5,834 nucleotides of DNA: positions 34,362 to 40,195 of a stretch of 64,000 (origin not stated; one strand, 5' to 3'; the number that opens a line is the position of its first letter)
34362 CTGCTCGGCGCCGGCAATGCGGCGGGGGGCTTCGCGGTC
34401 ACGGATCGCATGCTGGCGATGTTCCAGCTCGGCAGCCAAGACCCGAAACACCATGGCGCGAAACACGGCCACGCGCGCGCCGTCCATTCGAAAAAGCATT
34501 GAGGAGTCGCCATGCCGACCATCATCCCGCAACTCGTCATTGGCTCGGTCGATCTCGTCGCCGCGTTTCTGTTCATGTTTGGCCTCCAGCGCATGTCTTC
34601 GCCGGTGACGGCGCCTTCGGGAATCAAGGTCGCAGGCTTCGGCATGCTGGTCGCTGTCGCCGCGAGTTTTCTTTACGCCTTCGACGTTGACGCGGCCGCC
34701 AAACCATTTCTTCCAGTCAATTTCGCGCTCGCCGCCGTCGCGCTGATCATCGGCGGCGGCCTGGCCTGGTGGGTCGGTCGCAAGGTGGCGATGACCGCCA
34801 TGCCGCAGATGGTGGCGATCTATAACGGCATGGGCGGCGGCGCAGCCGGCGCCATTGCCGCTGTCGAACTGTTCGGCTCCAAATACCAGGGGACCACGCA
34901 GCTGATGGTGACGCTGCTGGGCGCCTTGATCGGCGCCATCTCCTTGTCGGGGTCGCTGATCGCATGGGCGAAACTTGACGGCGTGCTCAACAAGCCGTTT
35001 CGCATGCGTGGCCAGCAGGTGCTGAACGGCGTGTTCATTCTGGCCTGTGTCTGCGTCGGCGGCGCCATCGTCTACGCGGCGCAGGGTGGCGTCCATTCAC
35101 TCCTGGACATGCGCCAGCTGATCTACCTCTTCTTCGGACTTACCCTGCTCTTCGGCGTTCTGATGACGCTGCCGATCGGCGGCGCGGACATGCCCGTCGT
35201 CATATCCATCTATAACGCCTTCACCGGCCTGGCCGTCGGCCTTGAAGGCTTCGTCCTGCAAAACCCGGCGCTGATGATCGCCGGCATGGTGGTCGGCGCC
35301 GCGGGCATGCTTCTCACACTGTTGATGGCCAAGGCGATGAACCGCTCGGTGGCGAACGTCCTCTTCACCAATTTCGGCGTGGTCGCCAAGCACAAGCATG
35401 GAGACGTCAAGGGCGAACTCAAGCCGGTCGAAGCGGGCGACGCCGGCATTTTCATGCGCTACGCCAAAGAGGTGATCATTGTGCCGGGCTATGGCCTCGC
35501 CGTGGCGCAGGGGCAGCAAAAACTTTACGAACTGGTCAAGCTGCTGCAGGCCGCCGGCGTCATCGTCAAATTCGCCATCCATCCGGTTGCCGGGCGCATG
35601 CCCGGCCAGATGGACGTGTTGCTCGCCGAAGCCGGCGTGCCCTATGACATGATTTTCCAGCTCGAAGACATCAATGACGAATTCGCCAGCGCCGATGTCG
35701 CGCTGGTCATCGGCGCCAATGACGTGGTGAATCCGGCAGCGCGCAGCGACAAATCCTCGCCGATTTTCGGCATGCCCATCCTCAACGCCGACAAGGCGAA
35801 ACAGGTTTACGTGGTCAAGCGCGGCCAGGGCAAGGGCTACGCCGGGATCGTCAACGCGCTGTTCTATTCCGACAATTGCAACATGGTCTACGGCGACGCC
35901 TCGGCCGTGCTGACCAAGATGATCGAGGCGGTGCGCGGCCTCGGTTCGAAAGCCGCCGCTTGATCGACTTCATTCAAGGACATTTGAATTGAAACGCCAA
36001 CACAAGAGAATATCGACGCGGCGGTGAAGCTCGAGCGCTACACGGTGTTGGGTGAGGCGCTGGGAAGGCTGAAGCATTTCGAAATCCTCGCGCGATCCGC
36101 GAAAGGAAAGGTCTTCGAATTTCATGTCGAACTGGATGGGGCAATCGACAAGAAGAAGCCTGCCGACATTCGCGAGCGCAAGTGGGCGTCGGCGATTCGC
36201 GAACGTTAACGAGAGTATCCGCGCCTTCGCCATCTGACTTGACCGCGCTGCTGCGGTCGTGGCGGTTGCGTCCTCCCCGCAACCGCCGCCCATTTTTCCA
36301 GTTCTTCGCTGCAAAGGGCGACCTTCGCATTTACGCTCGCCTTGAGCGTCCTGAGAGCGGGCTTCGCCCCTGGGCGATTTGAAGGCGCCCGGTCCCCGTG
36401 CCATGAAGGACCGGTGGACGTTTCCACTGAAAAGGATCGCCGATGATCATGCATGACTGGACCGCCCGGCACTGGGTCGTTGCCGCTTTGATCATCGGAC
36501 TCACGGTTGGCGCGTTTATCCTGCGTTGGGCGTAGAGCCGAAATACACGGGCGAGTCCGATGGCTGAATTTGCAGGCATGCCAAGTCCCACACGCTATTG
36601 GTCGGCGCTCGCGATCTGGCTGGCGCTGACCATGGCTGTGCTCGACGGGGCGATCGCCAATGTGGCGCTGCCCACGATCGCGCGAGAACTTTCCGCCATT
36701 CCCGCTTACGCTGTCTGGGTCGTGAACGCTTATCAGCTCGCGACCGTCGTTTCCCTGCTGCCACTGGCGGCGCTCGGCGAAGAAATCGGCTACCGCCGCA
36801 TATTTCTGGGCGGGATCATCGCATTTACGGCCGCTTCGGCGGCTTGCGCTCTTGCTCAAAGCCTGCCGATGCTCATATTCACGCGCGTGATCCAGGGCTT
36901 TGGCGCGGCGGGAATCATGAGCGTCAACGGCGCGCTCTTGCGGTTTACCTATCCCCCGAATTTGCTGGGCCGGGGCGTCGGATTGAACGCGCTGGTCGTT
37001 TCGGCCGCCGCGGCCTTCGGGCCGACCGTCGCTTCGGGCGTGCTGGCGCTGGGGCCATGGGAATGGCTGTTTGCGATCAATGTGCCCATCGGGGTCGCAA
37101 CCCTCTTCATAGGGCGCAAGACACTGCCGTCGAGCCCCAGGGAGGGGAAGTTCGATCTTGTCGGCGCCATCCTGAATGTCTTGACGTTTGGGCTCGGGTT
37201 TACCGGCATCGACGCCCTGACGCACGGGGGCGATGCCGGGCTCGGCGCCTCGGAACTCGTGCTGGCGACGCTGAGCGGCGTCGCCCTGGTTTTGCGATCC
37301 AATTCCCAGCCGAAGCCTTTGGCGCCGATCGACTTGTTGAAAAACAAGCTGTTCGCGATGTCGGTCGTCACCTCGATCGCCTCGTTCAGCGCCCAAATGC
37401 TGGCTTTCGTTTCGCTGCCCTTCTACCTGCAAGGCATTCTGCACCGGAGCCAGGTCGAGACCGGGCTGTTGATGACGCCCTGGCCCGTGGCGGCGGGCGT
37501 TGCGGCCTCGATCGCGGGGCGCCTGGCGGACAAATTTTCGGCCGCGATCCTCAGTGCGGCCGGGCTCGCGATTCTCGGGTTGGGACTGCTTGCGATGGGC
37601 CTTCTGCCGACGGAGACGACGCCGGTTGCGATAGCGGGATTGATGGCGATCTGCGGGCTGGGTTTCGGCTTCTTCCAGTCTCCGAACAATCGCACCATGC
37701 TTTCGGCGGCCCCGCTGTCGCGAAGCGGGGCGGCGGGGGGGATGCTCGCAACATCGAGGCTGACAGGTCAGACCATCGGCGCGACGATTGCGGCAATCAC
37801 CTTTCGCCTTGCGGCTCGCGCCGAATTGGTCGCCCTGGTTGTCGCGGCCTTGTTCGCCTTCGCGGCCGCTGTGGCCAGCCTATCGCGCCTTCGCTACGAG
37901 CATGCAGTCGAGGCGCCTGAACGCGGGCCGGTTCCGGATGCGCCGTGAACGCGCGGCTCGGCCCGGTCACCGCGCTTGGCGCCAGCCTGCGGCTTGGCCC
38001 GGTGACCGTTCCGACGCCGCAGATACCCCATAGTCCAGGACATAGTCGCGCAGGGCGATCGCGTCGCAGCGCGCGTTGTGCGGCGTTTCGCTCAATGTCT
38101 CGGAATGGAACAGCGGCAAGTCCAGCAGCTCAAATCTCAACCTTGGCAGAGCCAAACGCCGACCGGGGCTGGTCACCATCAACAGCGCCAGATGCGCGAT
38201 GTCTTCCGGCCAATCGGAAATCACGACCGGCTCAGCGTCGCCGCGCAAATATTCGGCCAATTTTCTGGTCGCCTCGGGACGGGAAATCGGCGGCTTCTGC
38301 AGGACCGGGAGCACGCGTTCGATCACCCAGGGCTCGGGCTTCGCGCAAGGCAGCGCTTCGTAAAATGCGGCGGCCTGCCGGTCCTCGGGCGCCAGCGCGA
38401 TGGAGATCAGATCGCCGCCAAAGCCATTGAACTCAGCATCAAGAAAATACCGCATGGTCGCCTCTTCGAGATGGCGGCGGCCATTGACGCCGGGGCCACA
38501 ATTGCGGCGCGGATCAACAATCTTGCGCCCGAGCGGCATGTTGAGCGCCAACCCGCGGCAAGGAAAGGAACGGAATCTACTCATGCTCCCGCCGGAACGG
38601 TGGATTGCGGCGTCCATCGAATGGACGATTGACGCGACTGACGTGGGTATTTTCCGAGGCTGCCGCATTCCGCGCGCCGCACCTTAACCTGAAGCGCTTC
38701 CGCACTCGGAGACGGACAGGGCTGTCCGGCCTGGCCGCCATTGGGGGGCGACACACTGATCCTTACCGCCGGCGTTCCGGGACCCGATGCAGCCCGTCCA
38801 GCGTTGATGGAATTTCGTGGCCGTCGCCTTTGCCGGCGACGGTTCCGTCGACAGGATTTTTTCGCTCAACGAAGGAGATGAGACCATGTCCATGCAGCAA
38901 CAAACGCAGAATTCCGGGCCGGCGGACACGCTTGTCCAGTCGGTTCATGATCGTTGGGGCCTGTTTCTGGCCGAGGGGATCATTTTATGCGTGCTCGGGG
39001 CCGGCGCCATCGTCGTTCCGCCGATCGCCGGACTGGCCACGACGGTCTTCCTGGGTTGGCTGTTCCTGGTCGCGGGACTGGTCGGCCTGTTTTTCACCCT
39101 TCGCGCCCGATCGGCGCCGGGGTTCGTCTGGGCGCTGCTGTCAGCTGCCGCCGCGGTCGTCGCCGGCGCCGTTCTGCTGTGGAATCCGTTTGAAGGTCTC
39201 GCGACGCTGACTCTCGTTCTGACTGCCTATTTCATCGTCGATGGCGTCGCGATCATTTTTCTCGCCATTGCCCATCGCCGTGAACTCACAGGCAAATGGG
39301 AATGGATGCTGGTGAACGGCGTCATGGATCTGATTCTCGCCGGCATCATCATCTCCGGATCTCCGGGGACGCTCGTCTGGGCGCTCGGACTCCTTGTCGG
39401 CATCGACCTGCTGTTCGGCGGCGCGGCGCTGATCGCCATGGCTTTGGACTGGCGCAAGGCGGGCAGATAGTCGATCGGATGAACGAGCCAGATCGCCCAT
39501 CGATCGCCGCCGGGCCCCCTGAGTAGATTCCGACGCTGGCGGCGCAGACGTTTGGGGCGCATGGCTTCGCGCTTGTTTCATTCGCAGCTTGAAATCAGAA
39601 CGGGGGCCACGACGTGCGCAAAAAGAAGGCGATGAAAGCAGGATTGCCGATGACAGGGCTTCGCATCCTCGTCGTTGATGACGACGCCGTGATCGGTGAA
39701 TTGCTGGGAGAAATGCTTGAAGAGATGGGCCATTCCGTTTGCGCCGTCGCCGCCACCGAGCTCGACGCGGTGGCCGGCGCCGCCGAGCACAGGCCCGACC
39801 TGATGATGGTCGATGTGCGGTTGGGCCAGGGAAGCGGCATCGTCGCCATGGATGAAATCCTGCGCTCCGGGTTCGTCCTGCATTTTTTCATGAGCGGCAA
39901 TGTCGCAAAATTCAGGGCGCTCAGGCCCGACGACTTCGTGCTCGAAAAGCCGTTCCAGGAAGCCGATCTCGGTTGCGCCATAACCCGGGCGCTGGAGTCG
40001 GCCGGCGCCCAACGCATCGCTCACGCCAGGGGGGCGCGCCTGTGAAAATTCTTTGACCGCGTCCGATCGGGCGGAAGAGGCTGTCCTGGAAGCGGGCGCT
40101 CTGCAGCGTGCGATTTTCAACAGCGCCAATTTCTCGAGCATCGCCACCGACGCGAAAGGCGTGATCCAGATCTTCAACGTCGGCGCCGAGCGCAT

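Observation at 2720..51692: Twenty gene-oriented copies of a 22-nt intergenic motif (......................) define an apparently undescribed regulon element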

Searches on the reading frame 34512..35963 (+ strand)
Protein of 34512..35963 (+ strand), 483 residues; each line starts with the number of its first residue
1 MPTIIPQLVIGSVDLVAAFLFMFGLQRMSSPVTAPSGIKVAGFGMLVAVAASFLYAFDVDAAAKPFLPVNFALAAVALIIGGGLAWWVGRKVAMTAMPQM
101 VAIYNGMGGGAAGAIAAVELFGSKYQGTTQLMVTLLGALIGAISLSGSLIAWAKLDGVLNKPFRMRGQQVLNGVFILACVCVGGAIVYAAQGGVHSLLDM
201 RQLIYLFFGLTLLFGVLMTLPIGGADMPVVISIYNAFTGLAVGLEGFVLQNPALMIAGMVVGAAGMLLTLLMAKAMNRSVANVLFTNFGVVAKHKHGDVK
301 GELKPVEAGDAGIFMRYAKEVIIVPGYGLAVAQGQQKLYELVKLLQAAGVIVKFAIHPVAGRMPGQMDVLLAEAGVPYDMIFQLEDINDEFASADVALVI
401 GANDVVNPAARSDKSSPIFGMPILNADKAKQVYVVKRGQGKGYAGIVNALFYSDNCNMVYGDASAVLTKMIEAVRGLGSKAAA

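Call 54: find_homologous_proteins(query=window:34512-35963:+, max_evalue=1e-100)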
Query window:34512-35963:+ (483 aa): 7988 proteins with E <= 1e-100 among 8000 candidates; the best 120 are listed.
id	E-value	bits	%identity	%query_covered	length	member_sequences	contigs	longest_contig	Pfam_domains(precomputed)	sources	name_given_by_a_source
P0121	0.0e+0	1024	100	100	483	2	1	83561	PF02233.23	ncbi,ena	-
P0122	0.0e+0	1022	100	100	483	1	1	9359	PF02233.23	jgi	jgi:NAD(P) transhydrogenase subunit beta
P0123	9.5e-279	943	92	100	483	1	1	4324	PF02233.23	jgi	jgi:NAD(P) transhydrogenase subunit beta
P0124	3.2e-277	938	91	100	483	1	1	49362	PF02233.23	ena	-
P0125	1.1e-275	933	91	100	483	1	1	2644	PF02233.23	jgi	jgi:NAD(P) transhydrogenase subunit beta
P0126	5.8e-274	927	91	100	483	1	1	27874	PF02233.23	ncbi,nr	ncbi:MAG: NAD(P)(+) transhydrogenase (Re/Si-specific) subunit beta [Beijerinckiaceae bacterium]|nr:N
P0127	3.3e-273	924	90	100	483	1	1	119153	PF02233.23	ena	-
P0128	8.6e-273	923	90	100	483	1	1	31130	PF02233.23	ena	-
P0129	6.8e-272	920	90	100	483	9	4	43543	PF02233.23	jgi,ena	-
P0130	2.0e-269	912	88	100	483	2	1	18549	PF02233.23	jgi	jgi:NAD(P) transhydrogenase subunit beta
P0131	5.8e-264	894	87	100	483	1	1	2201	PF02233.23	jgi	-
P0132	4.6e-263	891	87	100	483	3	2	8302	PF02233.23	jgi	jgi:NAD(P) transhydrogenase subunit beta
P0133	1.2e-260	883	86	100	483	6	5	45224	PF02233.23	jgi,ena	jgi:NAD(P) transhydrogenase subunit beta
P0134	9.1e-260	880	86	100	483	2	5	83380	PF02233.23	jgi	jgi:NAD(P) transhydrogenase subunit beta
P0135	1.4e-259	879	86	100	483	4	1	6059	PF02233.23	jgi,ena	-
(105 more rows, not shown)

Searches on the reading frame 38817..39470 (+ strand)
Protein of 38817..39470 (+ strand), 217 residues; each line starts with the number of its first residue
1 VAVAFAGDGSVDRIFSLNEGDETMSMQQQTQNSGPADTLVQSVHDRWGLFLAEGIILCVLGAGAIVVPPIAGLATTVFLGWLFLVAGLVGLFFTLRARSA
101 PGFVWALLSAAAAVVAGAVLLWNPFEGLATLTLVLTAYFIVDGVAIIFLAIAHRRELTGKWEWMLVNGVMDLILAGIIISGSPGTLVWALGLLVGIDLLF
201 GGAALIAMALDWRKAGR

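Call 10: search_protein_families(library=pfam, proteins=[window:38817-39470:+], max_evalue=0.01)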
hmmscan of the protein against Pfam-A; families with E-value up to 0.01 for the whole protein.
window:38817-39470:+ (217 aa): 1 family
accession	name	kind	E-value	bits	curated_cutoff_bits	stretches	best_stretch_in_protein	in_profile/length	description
PF03729.18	DUF308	-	5.2e-20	71.9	25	2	53-121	2-72/73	Short repeat of unknown function (DUF308)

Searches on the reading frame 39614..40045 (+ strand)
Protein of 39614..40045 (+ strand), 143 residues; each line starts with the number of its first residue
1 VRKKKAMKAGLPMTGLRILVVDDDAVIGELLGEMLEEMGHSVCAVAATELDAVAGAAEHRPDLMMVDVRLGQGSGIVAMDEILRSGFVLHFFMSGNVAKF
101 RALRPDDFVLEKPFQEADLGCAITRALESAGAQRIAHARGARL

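Call 10: search_protein_families(library=pfam, proteins=[window:39614-40045:+], max_evalue=0.01)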
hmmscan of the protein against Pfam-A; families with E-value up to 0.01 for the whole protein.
window:39614-40045:+ (143 aa): 1 family
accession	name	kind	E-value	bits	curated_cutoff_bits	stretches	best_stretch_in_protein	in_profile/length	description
PF00072.30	Response_reg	-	7.9e-12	45.8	30.2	1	18-96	1-79/111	Response regulator receiver domain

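Call 24: search_protein_families(library=ncbifam, proteins=[window:39614-40045:+], max_evalue=0.001)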
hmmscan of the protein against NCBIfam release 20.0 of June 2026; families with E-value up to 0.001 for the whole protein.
window:39614-40045:+ (143 aa): 45 families (the best 25 are shown)
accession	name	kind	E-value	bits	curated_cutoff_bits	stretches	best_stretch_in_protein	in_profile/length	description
NF006623.1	PRK09191.1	subfamily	3e-20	73.1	240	1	17-128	139-253/258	PhyR family response regulator anti-anti-sigma factor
NF009971.0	PRK13435.1-2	subfamily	2.6e-14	53.3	151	1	17-123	2-109/141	response regulator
NF009973.0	PRK13435.1-4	equivalog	9.3e-11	41.9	158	1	13-122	6-117/154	response regulator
NF041367.1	CheY_Halo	equivalog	9.5e-10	38.9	200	1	18-118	1-105/114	chemotaxis protein CheY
NF051870.1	NAssimRespRegNtrX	equivalog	3e-09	36.3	600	1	17-134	3-126/452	nitrogen assimilation response regulator NtrX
NF001965.0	PRK00742.1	subfamily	3.2e-09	36.5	293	1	15-85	3-74/357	chemotaxis-specific protein-glutamate methyltransferase CheB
NF009206.0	PRK12555.1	subfamily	4.6e-09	35.7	342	1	17-84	2-70/340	chemotaxis-specific protein-glutamate methyltransferase CheB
TIGR02956.1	TMAO_torS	equivalog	1.1e-08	33.7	676.5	1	6-133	692-826/967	TMAO reductase system sensor histidine kinase/response regulator TorS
NF040689.1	MtrAB_MtrA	equivalog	2.6e-08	33.5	300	1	18-123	1-109/219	MtrAB system response regulator MtrA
NF009974.0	PRK13435.1-6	equivalog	2.8e-08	33.6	171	1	15-115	5-107/155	response regulator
NF011874.0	PRK15347.1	equivalog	3.2e-08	32.1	852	1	15-77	690-751/921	two component system sensor kinase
NF008469.0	PRK11361.1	equivalog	5e-08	32.1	714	1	17-130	6-123/461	acetoacetate metabolism transcriptional regulator AtoC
NF007969.0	PRK10693.1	equivalog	7e-08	31.9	329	1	12-86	4-77/337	two-component system response regulator RssB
NF045717.1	DVU0259_DivK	exception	2.3e-07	31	160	1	17-125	4-114/117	DVU0259 family response regulator domain-containing protein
TIGR02154.1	PhoB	equivalog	2.6e-07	30.2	296.2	1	16-79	3-65/226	phosphate regulon transcriptional regulator PhoB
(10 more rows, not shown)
